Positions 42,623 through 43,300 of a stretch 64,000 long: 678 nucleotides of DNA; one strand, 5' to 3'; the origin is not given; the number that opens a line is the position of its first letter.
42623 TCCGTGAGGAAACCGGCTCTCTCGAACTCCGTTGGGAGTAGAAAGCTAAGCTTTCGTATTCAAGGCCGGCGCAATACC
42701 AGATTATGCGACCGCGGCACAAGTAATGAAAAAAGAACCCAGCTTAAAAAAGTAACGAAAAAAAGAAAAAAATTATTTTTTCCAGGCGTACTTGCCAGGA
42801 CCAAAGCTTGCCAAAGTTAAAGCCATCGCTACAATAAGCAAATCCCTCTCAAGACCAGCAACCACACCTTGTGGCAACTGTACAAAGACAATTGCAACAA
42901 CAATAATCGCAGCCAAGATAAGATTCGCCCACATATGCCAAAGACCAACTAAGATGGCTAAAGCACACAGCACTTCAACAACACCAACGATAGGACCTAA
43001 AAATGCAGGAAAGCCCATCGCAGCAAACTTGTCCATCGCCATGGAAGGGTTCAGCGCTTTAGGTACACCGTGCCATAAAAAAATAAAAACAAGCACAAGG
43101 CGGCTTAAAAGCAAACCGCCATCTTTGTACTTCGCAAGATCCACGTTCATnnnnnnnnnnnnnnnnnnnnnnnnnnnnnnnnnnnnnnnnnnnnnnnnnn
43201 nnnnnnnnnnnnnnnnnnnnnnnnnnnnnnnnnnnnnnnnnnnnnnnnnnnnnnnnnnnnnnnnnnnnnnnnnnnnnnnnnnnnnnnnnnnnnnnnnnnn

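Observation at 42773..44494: DsbA-like oxidoreductase translationally coupled to a DoxX membrane protein, next to a membrane-anchored wHTH regulator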

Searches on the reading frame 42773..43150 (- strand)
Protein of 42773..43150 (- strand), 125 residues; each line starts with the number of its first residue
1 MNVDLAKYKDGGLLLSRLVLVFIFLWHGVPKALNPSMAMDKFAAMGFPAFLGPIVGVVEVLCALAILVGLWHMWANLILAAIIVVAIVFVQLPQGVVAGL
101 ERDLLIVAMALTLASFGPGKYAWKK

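Call 4: search_protein_families(library=pfam, proteins=[window:42773-43150:-], max_evalue=0.01)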
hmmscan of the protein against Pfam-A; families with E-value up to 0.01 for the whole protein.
window:42773-43150:- (125 aa): 3 families
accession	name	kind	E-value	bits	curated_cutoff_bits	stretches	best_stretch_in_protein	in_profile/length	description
PF07681.17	DoxX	-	7.6e-12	46.1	23.6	1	12-91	1-84/85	DoxX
PF13564.11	DoxX_2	-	1.3e-08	35.3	26.3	1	18-90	4-81/103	DoxX-like family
PF07291.16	MauE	-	0.00011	23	27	1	13-88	5-85/128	Methylamine utilisation protein MauE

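Call 16: find_homologous_proteins(query=window:42773-43150:-)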
Query window:42773-43150:- (125 aa): 32 proteins with E <= 0.001 among 215 candidates.
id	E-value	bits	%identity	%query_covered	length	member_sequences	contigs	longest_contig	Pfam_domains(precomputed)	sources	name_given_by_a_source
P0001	1.6e-72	260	100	100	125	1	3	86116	PF07291.17,PF13564.12,PF07681.18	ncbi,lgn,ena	-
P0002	3.7e-46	174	73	96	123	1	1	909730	PF07291.17,PF13564.12,PF07681.18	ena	-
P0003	1.1e-43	166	67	98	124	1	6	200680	PF07291.17,PF13564.12,PF07681.18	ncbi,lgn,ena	-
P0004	2.1e-43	166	68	98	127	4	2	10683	PF07291.17,PF13564.12,PF07681.18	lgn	-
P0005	3.8e-43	165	68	97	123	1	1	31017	PF07291.17,PF13564.12,PF07681.18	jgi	jgi:putative oxidoreductase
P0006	2.5e-41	159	65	94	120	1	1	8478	PF07291.17,PF07681.18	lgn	-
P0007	2.8e-39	152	64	97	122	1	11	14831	PF07291.17,PF13564.12,PF07681.18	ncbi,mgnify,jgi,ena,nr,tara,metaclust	ncbi:DoxX family protein [Candidatus Woesearchaeota archaeon]|mgnify:CR=1 FL=1|jgi:uncharacterized m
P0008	1.2e-38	150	61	98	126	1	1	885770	PF07681.18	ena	-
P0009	1.4e-34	137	62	81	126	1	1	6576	PF13564.12,PF07681.18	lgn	-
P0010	2.4e-34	136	62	94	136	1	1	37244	PF13564.12,PF07681.18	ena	-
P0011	1.2e-32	131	57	98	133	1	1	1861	PF13564.12,PF07681.18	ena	-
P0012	1.0e-31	128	60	92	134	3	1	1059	PF07681.18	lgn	-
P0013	1.2e-31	128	62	90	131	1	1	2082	PF07291.17,PF13564.12,PF07681.18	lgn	-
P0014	6.7e-30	122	59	82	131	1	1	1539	PF07291.17,PF13564.12,PF07681.18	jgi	-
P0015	6.9e-30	122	55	95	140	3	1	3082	PF07681.18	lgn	-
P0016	1.3e-29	121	53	98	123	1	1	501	PF07681.18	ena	-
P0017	1.3e-28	118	59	82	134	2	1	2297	PF07291.17,PF13564.12,PF07681.18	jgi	-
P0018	8.7e-28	115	55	86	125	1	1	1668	PF07291.17,PF07681.18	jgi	-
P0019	2.3e-27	114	53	87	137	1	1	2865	PF07291.17,PF13564.12,PF07681.18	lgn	-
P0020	8.4e-27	112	53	94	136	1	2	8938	PF07681.18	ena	-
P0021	1.2e-25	108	53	85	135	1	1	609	PF07291.17,PF13564.12,PF07681.18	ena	-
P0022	3.3e-25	107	52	92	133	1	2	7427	PF07291.17,PF07681.18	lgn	-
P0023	1.3e-24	105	52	86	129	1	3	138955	PF07291.17,PF13564.12,PF07681.18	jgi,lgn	-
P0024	2.5e-24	104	50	86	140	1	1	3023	PF07291.17,PF07681.18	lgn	-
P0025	9.8e-24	102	49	90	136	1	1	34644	PF07681.18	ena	-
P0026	5.0e-23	100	52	79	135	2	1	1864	PF07291.17,PF13564.12,PF07681.18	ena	-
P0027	1.0e-21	95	52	82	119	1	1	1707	PF07291.17,PF13564.12,PF07681.18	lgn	-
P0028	8.6e-20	89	49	77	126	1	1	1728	PF07291.17,PF07681.18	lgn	-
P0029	1.2e-19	89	45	90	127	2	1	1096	PF07291.17,PF07681.18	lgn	-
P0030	1.1e-17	82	44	90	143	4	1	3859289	PF07681.18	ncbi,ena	-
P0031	3.7e-16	77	44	93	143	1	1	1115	PF07291.17,PF13564.12,PF07681.18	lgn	-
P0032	1.4e-15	76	48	74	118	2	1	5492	PF07291.17,PF07681.18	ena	-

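Call 18: find_encoding_contigs(protein=P0002, flank=6000, max_places=3)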
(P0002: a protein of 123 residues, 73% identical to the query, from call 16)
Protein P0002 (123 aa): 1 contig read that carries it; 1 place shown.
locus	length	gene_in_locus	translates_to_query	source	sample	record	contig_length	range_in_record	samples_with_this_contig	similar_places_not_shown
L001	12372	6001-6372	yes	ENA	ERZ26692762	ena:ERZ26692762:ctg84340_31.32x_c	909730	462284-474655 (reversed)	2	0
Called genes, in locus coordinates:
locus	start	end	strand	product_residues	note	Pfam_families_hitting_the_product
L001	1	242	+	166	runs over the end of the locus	PF00116:COX2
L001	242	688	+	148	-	PF04173:DoxD, PF07291:MauE (faint), PF07681:DoxX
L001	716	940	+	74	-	PF08394:Arc_trans_TRASH (weak), PF24273:TRASH_HVO_1752_C (weak)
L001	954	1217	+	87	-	-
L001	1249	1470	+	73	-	-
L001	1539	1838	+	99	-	PF01022:HTH_5, PF01978:TrmB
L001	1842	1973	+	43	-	-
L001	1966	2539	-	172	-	-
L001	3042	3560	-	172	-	-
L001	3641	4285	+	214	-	PF19810:HFX_2341_N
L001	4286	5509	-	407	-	PF07731:Cu-oxidase_2, PF07732:Cu-oxidase_3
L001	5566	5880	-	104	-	-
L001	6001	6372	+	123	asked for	PF07291:MauE (weak), PF07681:DoxX, PF13564:DoxX_2 (weak)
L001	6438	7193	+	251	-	PF02129:Peptidase_S15 (weak), PF12740:PETase (faint), PF01738:DLH (faint), PF00561:Abhydrolase_1, PF12146:Hydrolase_4, PF20408:Abhydrolase_11 (faint), PF20434:BD-FAE (weak), PF00326:Peptidase_S9 (faint), +1 more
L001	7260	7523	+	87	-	PF15738:YafQ_toxin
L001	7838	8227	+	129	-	PF07681:DoxX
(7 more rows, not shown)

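Call 19: find_encoding_contigs(protein=P0001, flank=3000, max_places=3)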
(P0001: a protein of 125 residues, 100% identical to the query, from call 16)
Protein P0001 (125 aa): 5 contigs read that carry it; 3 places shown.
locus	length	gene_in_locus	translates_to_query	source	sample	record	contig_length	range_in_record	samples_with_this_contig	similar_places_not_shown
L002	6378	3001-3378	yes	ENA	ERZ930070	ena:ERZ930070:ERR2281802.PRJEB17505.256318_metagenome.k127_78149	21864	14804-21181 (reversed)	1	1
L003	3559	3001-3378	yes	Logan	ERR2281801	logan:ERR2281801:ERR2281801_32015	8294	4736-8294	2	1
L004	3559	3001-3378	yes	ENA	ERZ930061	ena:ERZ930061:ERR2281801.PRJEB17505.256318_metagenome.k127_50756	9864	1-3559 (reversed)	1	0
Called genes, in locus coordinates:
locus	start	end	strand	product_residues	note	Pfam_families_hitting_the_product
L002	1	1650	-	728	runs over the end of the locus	PF01751:Toprim, PF01131:Topoisom_bac, PF01396:Zn_ribbon_Top1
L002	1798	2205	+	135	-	PF12802:MarR_2, PF13412:HTH_24 (weak), PF24034:DUF7343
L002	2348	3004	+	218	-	PF13462:Thioredoxin_4, PF01323:DSBA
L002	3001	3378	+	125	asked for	PF07291:MauE (weak), PF07681:DoxX, PF13564:DoxX_2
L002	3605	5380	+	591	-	PF07584:BatA, PF13519:VWA_2 (faint), PF24156:DUF7407 (weak), PF24157:DUF7408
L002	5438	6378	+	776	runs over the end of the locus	PF00092:VWA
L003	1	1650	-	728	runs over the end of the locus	PF01751:Toprim, PF01131:Topoisom_bac, PF01396:Zn_ribbon_Top1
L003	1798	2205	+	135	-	PF12802:MarR_2, PF13412:HTH_24 (weak), PF24034:DUF7343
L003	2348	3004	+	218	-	PF13462:Thioredoxin_4, PF01323:DSBA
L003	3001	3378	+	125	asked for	PF07291:MauE (weak), PF07681:DoxX, PF13564:DoxX_2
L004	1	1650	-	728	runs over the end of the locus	PF01751:Toprim, PF01131:Topoisom_bac, PF01396:Zn_ribbon_Top1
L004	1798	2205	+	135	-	PF12802:MarR_2, PF13412:HTH_24 (weak), PF24034:DUF7343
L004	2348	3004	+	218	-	PF13462:Thioredoxin_4, PF01323:DSBA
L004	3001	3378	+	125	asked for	PF07291:MauE (weak), PF07681:DoxX, PF13564:DoxX_2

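Call 20: find_encoding_contigs(protein=P0003, flank=4000, max_places=3)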
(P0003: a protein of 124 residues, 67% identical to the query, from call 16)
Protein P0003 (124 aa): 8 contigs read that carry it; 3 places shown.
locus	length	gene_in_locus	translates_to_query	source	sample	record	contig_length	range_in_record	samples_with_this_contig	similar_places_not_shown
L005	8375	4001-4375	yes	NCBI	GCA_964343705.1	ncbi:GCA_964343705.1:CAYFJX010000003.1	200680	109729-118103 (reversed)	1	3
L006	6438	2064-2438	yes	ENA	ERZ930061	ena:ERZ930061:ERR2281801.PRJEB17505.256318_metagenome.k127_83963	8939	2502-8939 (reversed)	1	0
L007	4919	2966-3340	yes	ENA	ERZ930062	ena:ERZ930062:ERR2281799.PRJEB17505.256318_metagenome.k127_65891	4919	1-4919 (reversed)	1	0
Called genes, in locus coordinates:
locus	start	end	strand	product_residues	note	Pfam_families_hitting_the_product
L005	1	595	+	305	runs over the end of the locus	PF02661:Fic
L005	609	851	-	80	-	-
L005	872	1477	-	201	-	PF00081:Sod_Fe_N, PF02777:Sod_Fe_C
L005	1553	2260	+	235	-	PF00970:FAD_binding_6, PF00175:NAD_binding_1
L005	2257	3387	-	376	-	PF13576:Pentapeptide_3 (faint), PF13599:Pentapeptide_4 (weak), PF00805:Pentapeptide, PF13599:Pentapeptide_4 (weak)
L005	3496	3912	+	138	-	PF00293:NUDIX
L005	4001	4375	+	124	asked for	PF07291:MauE (weak), PF07681:DoxX, PF13564:DoxX_2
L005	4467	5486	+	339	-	PF00091:Tubulin, PF12327:FtsZ_C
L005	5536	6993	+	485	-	PF14010:PEPcase_2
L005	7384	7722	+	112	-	-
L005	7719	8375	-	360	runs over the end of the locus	-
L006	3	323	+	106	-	?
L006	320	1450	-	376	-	PF13576:Pentapeptide_3 (faint), PF13599:Pentapeptide_4 (weak), PF00805:Pentapeptide, PF13599:Pentapeptide_4 (weak)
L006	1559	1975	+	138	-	PF00293:NUDIX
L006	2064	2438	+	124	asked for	PF07291:MauE (weak), PF07681:DoxX, PF13564:DoxX_2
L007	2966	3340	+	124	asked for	PF07291:MauE (weak), PF07681:DoxX, PF13564:DoxX_2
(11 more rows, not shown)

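Call 21: find_encoding_contigs(protein=P0008, flank=4000, max_places=2)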
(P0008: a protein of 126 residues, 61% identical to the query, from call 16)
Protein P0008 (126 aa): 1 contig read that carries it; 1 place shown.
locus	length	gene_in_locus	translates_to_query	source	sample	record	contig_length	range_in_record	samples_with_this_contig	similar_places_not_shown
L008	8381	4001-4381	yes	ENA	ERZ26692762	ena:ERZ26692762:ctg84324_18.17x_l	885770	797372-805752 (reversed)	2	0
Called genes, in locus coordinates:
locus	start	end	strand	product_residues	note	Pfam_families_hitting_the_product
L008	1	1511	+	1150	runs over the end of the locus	PF03833:PolC_DP2_N, PF24844:PolC_DP2_central, PF24846:PolC_DP2_cat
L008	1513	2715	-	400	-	PF01970:TctA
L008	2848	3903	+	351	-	-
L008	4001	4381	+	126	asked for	PF07681:DoxX (weak)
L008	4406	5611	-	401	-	PF00675:Peptidase_M16, PF05193:Peptidase_M16_C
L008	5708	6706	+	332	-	-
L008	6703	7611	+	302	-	PF00009:GTP_EFTU (faint), PF01926:MMR_HSR1, PF02421:FeoB_N (weak), PF16897:MMR_HSR1_Xtn, PF02824:TGS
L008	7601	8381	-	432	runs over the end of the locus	-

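Call 29: find_related_loci(query=A1, collection=genome_contigs, flank=5000)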
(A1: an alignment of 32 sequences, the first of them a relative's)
Query A1 (125 aa) in genome_contigs; peptide patterns used: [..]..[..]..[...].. (x = any residue, [..] = any of these).
50 stretches matched a pattern; 43 encode a relative of the query (tblastn E <= 1e-3); 42 distinct loci.
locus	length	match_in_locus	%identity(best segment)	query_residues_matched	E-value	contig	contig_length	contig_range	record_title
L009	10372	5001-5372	66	2-125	2e-49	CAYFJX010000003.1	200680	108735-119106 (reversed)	MAG TPA_asm: uncultured Methanosarcinales archaeon isolate ERP019367_co2_72 genome assembly, contig: NODE_71_length_2006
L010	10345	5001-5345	66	9-122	2e-44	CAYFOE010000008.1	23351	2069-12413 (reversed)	MAG TPA_asm: Candidatus Woesearchaeota archaeon isolate ERP019367_co1_77 genome assembly, contig: NODE_1923_length_23351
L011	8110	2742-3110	63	2-124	6e-40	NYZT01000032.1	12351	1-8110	MAG: Candidatus Woesearchaeota archaeon isolate ARS49 MHASMcontig_171125, whole genome shotgun sequence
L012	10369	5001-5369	59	3-125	1e-38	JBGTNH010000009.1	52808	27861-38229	MAG: Gillisia sp. isolate JTS-RE383 k141_11500771, whole genome shotgun sequence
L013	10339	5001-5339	57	7-119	7e-37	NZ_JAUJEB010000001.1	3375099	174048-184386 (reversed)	Agaribacillus aureus strain BMA12 HFOEMNIK_1, whole genome shotgun sequence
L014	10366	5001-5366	59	10-125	2e-35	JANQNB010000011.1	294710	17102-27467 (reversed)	MAG: Candidatus Nanoarchaeia archaeon isolate PL23a_bin.69 k99_2393023, whole genome shotgun sequence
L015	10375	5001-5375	54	7-125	2e-34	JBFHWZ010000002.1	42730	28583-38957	MAG: Candidatus Woesearchaeota archaeon isolate Mix_sand09.2021.07.Z.43 k141_2875983_length_42730_cov_14.2969, whole gen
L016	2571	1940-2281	54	9-122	7e-33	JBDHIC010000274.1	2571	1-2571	MAG: Gemmatimonadota bacterium isolate M8-62_Bin_88 M8-62_Bin_88_scaffold_528920, whole genome shotgun sequence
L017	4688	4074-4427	52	7-119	1e-32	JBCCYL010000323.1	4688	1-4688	MAG: Cyanobacteria bacterium P01_F01_bin.150 k141_2533821_length_4688_cov_45.9743, whole genome shotgun sequence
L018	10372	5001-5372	53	1-124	3e-32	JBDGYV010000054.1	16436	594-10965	MAG: Gemmatimonadota bacterium isolate M3-38_Bin_144 M3-38_Bin_144_scaffold_22852, whole genome shotgun sequence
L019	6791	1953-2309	51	3-121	4e-32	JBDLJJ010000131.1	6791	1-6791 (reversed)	MAG: Gemmatimonadota bacterium isolate MAG089 MAG089_131, whole genome shotgun sequence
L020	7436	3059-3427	54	9-125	8e-32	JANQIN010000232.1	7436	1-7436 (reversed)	MAG: Thermodesulfobacteriota bacterium isolate PL24a_bin.57 k99_9036751, whole genome shotgun sequence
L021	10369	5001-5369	50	3-125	2e-31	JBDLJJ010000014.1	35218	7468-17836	MAG: Gemmatimonadota bacterium isolate MAG089 MAG089_14, whole genome shotgun sequence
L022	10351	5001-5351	50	9-125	2e-31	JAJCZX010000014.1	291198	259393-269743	MAG: Gemmatimonadota bacterium isolate OFTM32 OFTM32_13, whole genome shotgun sequence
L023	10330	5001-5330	56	13-122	7e-31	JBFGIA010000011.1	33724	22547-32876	MAG: Gemmatimonadota bacterium isolate Mix_sand02.2020.12.Z.53 k141_1439885_length_33724_cov_11.0000, whole genome shotg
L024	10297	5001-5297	63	21-119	2e-30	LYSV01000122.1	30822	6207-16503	MAG: Flammeovirgaceae bacterium BBD 1991-12 Richardson_scaffold_311, whole genome shotgun sequence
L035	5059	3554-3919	45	2-118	3e-24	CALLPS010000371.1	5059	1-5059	MAG: uncultured Pleurocapsa sp. isolate H4_Bin_Bin_164_1 genome assembly, contig: c_000001263982, whole genome shotgun s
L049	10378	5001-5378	33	1-123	4e-9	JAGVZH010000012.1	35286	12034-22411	Candidatus Woesearchaeota archaeon isolate RIFOXYD1_FULL_32_9 rifoxyd1_full_scaffold_931, whole genome shotgun sequence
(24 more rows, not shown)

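Call 52: search_protein_families(library=pfam, proteins=[L012:5402-5791:+, L013:5509-5943:+, L017:2560-3867:+, L035:1451-2179:+, L012:5809-6264:+, L021:4138-4692:-, L024:5373-5846:+], max_evalue=0.01)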
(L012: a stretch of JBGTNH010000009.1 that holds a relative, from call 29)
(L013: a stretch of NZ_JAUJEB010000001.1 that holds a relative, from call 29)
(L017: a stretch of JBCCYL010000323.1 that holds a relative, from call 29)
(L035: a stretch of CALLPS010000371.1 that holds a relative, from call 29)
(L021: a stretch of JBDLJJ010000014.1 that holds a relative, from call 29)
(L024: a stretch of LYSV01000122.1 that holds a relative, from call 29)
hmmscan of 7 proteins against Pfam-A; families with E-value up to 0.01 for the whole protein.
L012:5402-5791:+ (130 aa): 4 families
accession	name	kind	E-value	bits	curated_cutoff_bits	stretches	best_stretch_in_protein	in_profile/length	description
PF00085.26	Thioredoxin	-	8.3e-12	45.5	23.5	1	25-73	15-63/103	Thioredoxin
PF13905.12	Thioredoxin_8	-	0.00091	20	27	1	29-73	3-50/94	Thioredoxin-like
PF13899.12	Thioredoxin_7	-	0.0037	17.8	27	1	30-70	20-62/83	Thioredoxin-like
PF00578.27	AhpC-TSA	-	0.0053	17.1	26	1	22-96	21-82/124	AhpC/TSA family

L013:5509-5943:+ (145 aa): 3 families
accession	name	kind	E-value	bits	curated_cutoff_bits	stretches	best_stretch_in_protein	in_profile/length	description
PF00085.26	Thioredoxin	-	6.4e-12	45.8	23.5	1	43-93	19-68/103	Thioredoxin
PF13899.12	Thioredoxin_7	-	0.00063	20.3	27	1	35-88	10-65/83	Thioredoxin-like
PF13905.12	Thioredoxin_8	-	0.0035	18.1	27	1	43-84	2-46/94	Thioredoxin-like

L017:2560-3867:+ (436 aa): 10 families
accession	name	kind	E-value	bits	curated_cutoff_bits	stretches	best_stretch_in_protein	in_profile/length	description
PF07992.20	Pyr_redox_2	-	1.4e-42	146.5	26.1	1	10-324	2-291/291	Pyridine nucleotide-disulphide oxidoreductase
PF00070.33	Pyr_redox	-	1.2e-11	45.4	22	2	162-241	3-67/82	Pyridine nucleotide-disulphide oxidoreductase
PF01266.30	DAO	-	3.4e-10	40.4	27.9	1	10-40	1-31/353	FAD dependent oxidoreductase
PF13454.12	NAD_binding_9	-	1.5e-06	28.7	21.8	0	12-42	1-35/155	FAD-NAD(P)-binding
PF03486.20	HI0933_like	-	1.3e-05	25.2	50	0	10-41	2-33/244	HI0933-like protein Rossmann domain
PF13738.12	Pyr_redox_3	-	1.5e-05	24.8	30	1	7-113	163-269/305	Pyridine nucleotide-disulphide oxidoreductase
PF13450.12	NAD_binding_8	-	5.1e-05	23.9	21.9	1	13-41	1-29/68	NAD(P)-binding Rossmann-like domain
PF22366.1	NDH2_C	-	7.6e-05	23.2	27.7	1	348-405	2-60/62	NDH2 C-terminal domain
PF00890.30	FAD_binding_2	-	0.0039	16.9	20.4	0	11-42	2-33/414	FAD binding domain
PF01134.28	GIDA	-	0.0049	16.4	22.1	1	11-54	2-44/391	Glucose inhibited division protein A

L035:1451-2179:+ (243 aa): 1 family
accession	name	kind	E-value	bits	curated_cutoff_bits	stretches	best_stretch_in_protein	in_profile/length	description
PF10099.14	RskA_C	-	5.9e-17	62.6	29.4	1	91-230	3-129/135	Anti-sigma-K factor rskA, C-terminal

L012:5809-6264:+ (152 aa): 4 families
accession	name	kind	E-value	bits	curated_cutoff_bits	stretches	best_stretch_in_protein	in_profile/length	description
PF08281.18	Sigma70_r4_2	-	9e-09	35.3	25.7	1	92-142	4-54/54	Sigma-70, region 4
PF04545.22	Sigma70_r4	-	7.9e-08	32.1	24.1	1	95-138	1-44/50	Sigma-70, region 4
PF04542.20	Sigma70_r2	-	1.5e-05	25.1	24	1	10-67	5-69/71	Sigma-70 region 2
PF02001.22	DUF134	-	0.0034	18.3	27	1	93-146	31-82/98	Protein of unknown function DUF134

L021:4138-4692:- (185 aa): 0 families

L024:5373-5846:+ (158 aa): 4 families
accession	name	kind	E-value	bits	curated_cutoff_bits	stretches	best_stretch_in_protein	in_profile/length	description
PF08281.18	Sigma70_r4_2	-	1.3e-10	41.2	25.7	1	95-142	4-51/54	Sigma-70, region 4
PF04545.22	Sigma70_r4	-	6.4e-09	35.6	24.1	1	98-147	1-50/50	Sigma-70, region 4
PF04542.20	Sigma70_r2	-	9.6e-06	25.8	24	1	10-70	2-69/71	Sigma-70 region 2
PF04297.20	UPF0122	-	0.00077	20.1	22.7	1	101-147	17-63/101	Putative helix-turn-helix protein, YlxM / p13 like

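Call 64: predict_structure(alignment_id=A1)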
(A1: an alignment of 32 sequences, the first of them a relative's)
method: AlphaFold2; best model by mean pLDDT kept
length: 125 residues; sequences in the alignment: 32
mean_pLDDT: 95.0   pTM: 0.84
mean pLDDT of the five models: 95.0, 94.9, 94.8, 94.7, 94.2
residues with pLDDT >= 90: 110; 70-90: 14; 50-70: 1; < 50: 0
segments of 3 or more residues with pLDDT < 50: none
pLDDT, mean of each block of 10 residues (from residue 1): 88 97 97 97 96 98 97 97 96 91 97 95 83
secondary structure, 60 per line:
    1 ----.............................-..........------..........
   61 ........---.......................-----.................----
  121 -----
elements in order: H5-33 H35-44 H51-68 H72-94 H100-116

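Call 67: search_protein_families(library=ncbifam, proteins=[window:42773-43150:-], max_evalue=0.1)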
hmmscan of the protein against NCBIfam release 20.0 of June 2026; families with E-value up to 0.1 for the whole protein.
window:42773-43150:- (125 aa): 2 families
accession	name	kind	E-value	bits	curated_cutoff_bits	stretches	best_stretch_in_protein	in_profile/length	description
NF050144.1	matur_HvfX_fam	equivalog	4.2e-05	23.8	80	1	13-97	4-94/165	HvfX family Cu-binding RiPP maturation protein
NF040476.1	chlor_memb_RclC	equivalog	0.063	13.1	275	0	54-92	95-132/190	reactive chlorine resistance membrane protein RclC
